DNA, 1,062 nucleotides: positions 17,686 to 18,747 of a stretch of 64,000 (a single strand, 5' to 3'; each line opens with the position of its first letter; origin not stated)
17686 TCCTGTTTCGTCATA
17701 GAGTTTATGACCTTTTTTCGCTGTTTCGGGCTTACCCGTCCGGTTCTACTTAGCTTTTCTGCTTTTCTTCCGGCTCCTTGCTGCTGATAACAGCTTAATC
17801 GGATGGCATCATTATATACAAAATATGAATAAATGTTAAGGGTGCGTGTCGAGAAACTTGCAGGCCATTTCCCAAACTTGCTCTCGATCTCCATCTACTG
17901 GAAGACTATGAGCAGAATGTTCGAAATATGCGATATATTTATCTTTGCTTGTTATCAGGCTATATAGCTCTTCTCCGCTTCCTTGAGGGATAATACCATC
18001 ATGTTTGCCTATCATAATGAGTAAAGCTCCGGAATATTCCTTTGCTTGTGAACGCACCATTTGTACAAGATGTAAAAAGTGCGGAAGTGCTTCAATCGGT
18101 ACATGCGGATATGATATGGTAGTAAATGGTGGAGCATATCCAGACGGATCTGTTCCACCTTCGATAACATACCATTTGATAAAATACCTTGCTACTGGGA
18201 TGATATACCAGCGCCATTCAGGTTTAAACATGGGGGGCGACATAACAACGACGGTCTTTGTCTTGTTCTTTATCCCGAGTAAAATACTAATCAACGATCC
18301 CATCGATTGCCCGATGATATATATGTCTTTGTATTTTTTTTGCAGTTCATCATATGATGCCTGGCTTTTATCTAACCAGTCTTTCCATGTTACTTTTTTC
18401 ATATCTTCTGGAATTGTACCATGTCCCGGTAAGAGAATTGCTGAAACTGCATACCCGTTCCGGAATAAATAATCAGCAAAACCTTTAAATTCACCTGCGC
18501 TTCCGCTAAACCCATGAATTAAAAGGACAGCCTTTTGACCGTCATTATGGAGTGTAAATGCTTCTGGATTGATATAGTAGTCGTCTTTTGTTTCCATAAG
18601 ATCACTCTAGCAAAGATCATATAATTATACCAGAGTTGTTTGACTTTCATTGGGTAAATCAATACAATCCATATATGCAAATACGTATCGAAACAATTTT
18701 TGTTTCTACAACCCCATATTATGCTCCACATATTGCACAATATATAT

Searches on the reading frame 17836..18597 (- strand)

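Call 87: search_protein_families(library=pfam, proteins=[window:17836-18597:-], max_evalue=0.00001)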
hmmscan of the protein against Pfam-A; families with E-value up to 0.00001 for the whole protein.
window:17836-18597:- (253 aa): 3 families
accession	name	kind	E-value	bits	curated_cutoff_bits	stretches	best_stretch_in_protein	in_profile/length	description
PF12146.15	Hydrolase_4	-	9.2e-26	91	27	2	21-140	4-127/239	Serine aminopeptidase, S33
PF00561.26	Abhydrolase_1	-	1.2e-10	41.9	25.8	1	23-123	2-106/245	alpha/beta hydrolase fold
PF12697.13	Abhydrolase_6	-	2.3e-09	38.7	26.3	1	24-142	1-114/217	Alpha/beta hydrolase family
